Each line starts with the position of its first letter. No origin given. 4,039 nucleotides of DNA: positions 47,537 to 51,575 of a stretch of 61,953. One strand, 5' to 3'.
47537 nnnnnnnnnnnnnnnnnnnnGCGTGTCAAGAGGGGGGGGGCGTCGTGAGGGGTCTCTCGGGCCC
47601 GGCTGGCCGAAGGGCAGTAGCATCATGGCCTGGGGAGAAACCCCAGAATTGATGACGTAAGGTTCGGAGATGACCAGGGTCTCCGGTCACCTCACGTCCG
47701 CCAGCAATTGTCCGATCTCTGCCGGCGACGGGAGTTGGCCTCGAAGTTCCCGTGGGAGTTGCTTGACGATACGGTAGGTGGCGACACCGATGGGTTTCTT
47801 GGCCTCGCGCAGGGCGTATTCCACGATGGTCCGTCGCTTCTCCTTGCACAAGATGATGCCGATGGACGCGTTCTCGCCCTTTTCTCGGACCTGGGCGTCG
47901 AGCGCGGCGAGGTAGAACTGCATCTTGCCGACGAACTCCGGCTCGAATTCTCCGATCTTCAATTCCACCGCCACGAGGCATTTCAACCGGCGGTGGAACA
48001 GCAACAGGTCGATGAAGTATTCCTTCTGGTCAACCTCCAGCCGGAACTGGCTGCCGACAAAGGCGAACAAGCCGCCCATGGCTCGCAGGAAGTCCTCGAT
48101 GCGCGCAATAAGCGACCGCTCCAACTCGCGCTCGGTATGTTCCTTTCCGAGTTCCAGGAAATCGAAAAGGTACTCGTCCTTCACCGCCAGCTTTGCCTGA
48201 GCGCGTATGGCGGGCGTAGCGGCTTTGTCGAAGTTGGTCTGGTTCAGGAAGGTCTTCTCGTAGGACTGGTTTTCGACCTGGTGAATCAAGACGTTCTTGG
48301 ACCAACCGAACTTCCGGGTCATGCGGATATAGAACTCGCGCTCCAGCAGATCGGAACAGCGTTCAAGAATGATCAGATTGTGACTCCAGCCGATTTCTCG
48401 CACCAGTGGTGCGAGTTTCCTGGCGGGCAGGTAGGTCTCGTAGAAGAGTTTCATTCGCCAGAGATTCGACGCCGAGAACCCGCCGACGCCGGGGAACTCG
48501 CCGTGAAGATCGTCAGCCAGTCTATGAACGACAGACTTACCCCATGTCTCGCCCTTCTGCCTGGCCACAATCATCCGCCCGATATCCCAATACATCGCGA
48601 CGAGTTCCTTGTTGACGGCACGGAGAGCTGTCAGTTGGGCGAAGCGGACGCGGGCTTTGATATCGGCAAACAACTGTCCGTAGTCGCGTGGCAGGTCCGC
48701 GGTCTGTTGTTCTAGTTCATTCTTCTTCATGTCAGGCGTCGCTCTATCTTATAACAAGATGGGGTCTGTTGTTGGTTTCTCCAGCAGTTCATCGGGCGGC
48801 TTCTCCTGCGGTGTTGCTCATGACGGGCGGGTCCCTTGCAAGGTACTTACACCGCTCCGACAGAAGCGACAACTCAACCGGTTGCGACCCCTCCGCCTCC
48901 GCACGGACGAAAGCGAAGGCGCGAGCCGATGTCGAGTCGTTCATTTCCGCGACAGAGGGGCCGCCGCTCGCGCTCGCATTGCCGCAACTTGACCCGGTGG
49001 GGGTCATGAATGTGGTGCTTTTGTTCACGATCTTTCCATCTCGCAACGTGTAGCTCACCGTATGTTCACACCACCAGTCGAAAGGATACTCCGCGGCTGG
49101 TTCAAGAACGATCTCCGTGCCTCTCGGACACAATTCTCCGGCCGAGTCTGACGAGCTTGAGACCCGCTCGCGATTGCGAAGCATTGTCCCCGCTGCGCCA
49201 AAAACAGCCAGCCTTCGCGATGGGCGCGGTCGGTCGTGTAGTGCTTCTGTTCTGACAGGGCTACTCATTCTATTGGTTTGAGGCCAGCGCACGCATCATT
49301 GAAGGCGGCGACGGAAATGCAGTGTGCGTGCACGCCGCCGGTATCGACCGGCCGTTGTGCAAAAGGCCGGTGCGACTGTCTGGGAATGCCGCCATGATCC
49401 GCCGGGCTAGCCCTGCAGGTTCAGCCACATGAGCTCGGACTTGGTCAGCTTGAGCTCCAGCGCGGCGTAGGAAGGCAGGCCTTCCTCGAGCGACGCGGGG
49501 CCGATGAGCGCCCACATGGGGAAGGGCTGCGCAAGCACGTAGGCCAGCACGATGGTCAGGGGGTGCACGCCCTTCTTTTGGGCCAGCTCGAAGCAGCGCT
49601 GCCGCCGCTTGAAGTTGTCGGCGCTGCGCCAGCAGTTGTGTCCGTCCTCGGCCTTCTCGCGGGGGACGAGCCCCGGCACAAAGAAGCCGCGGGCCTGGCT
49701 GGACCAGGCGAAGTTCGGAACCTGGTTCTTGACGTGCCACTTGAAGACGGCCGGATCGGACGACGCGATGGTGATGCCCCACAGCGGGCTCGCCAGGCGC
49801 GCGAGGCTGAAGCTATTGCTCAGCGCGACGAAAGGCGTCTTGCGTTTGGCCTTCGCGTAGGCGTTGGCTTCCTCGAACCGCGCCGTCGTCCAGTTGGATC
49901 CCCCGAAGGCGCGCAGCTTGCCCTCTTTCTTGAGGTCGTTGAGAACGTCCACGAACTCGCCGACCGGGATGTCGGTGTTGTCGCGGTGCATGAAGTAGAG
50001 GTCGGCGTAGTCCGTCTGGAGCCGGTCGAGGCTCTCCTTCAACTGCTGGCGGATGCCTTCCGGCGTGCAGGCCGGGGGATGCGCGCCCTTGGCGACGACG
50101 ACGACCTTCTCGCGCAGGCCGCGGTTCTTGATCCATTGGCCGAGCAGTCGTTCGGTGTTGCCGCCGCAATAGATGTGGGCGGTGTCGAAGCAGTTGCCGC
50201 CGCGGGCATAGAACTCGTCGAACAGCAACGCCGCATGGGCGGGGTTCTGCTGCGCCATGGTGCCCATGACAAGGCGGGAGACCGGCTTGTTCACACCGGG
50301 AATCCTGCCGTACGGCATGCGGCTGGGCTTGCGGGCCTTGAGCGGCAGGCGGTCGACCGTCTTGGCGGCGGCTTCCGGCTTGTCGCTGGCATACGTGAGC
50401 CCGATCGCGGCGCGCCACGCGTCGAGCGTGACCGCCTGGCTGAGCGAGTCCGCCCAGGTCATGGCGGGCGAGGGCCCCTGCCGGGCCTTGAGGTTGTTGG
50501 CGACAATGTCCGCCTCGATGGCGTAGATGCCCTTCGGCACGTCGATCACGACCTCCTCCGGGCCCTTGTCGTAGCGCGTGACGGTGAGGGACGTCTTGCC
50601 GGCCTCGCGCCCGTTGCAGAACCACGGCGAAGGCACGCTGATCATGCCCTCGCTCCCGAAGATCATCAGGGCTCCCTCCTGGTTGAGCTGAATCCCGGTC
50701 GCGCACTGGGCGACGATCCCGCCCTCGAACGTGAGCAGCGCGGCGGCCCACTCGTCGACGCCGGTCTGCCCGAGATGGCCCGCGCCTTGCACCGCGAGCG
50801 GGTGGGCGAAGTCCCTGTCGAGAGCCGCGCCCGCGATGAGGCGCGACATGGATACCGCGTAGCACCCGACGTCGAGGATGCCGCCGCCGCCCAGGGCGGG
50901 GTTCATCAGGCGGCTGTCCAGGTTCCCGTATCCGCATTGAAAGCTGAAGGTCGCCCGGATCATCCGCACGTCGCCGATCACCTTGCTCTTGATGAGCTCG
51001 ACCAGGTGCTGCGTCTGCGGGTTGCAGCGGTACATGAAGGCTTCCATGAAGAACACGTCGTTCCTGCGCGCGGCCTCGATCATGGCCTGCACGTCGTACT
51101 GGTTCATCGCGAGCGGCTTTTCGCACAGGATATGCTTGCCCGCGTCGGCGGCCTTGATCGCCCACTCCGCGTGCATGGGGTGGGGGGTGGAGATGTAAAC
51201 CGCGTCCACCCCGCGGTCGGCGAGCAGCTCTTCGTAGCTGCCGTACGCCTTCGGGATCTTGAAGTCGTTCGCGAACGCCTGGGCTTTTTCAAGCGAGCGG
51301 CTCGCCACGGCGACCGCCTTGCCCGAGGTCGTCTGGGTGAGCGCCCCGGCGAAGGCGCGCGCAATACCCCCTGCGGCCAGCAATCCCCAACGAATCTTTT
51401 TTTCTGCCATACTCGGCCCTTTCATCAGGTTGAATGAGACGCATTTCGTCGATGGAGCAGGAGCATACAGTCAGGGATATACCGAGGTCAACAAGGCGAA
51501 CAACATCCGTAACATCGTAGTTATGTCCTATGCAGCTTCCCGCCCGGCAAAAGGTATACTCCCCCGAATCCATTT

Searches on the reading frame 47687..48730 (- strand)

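Call 61: search_protein_families(library=pfam, proteins=[window:47687-48730:-], max_evalue=0.0001)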
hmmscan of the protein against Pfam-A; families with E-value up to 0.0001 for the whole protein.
window:47687-48730:- (347 aa): 2 families
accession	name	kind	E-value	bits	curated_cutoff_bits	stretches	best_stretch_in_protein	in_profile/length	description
PF06250.17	YhcG_C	-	3.3e-61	206.2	32.5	1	182-334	3-157/157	YhcG PDDEXK nuclease domain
PF17761.7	DUF1016_N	-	8e-43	146.3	32.8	1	23-159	1-137/137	DUF1016 N-terminal domain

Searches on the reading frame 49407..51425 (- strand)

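Call 62: search_protein_families(library=pfam, proteins=[window:49407-51425:-], max_evalue=0.0001)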
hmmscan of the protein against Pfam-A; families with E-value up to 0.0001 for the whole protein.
window:49407-51425:- (672 aa): 3 families
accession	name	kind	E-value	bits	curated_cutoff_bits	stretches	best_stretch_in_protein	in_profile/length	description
PF00248.27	Aldo_ket_red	-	2.4e-49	168.4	24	1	385-665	2-283/291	Aldo/keto reductase family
PF01408.29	GFO_IDH_MocA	-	6.3e-25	88.6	24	1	11-128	1-118/120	Oxidoreductase family, NAD-binding Rossmann fold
PF22725.1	GFO_IDH_MocA_C3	-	1.1e-17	64.6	27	1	139-262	2-123/124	GFO/IDH/MocA C-terminal domain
